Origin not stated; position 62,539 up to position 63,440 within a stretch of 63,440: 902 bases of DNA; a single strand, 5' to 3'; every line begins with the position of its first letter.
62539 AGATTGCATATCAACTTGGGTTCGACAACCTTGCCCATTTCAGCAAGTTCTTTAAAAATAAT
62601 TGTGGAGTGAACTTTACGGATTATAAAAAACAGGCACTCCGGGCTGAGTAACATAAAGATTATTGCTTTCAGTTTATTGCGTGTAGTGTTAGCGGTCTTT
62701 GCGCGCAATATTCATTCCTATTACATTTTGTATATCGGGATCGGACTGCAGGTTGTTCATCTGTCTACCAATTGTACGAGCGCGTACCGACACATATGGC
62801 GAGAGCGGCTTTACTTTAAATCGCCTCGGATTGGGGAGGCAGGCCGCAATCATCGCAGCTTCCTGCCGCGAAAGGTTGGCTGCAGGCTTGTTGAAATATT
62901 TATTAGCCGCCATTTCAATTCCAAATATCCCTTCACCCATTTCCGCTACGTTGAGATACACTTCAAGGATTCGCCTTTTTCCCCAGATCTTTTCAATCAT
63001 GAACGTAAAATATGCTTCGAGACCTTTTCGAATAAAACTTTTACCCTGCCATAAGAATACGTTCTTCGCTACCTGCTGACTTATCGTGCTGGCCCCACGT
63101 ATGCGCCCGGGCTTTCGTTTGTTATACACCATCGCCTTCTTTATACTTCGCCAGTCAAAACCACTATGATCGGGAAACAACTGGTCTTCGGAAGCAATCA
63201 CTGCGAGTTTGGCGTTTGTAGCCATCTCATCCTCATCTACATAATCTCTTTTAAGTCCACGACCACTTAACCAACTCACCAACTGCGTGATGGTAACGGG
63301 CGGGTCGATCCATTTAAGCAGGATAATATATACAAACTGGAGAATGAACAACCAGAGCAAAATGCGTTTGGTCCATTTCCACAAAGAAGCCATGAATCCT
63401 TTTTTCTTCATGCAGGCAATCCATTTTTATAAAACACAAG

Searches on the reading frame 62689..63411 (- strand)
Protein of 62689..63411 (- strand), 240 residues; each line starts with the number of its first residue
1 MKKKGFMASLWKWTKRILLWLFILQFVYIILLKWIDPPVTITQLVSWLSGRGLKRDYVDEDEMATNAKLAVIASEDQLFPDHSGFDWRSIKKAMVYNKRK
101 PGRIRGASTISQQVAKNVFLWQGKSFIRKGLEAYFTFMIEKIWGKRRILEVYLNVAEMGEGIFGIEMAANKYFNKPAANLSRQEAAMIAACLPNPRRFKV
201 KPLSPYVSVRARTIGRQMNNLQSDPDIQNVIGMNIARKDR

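Call 68: find_encoding_contigs(protein=window:62689-63411:-, flank=10000, max_places=2)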
Protein window:62689-63411:- (240 aa): 23 contigs read that carry it; 2 places shown.
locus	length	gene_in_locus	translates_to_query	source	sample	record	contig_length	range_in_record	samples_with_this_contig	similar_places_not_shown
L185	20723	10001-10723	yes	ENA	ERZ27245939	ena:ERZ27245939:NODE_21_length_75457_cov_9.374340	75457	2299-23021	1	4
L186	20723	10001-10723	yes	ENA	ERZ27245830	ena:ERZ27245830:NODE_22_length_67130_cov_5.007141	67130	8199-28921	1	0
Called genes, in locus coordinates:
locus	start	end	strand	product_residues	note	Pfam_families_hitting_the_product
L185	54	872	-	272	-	PF00795:CN_hydrolase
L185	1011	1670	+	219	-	PF18962:Por_Secre_tail (weak)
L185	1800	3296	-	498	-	PF03572:Peptidase_S41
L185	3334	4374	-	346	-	PF00586:AIRS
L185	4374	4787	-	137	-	-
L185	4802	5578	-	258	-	PF00459:Inositol_P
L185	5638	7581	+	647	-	PF00535:Glycos_transf_2, PF10111:Glyco_tranf_2_2 (faint), PF13641:Glyco_tranf_2_3, PF13632:Glyco_trans_2_3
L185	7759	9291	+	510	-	PF03321:GH3, PF23571:GH3_M, PF23572:GH3_C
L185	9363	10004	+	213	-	PF01810:LysE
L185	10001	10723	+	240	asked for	PF00912:Transgly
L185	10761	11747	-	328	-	PF00165:HTH_AraC (faint), PF12833:HTH_18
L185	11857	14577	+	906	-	PF01590:GAF (weak), PF13185:GAF_2 (weak), PF13492:GAF_3 (faint), PF00158:Sigma54_activat, PF14532:Sigma54_activ_2, PF07728:AAA_5, PF25601:AAA_lid_14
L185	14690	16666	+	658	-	PF07719:TPR_2 (faint), PF13176:TPR_7 (faint), PF28559:TPR_SusR (faint), PF17874:TPR_MalT, PF13424:TPR_12, PF07568:HisKA_2, PF13581:HATPase_c_2 (weak), PF02518:HATPase_c, +5 more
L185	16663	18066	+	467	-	PF00072:Response_reg, PF02954:HTH_8 (faint), PF00158:Sigma54_activat, PF14532:Sigma54_activ_2, PF07724:AAA_2 (weak), PF07728:AAA_5, PF25601:AAA_lid_14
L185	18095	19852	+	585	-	PF28559:TPR_SusR, PF07536:HWE_HK (faint), PF07568:HisKA_2, PF13581:HATPase_c_2 (weak), PF02518:HATPase_c (weak)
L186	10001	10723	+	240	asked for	PF00912:Transgly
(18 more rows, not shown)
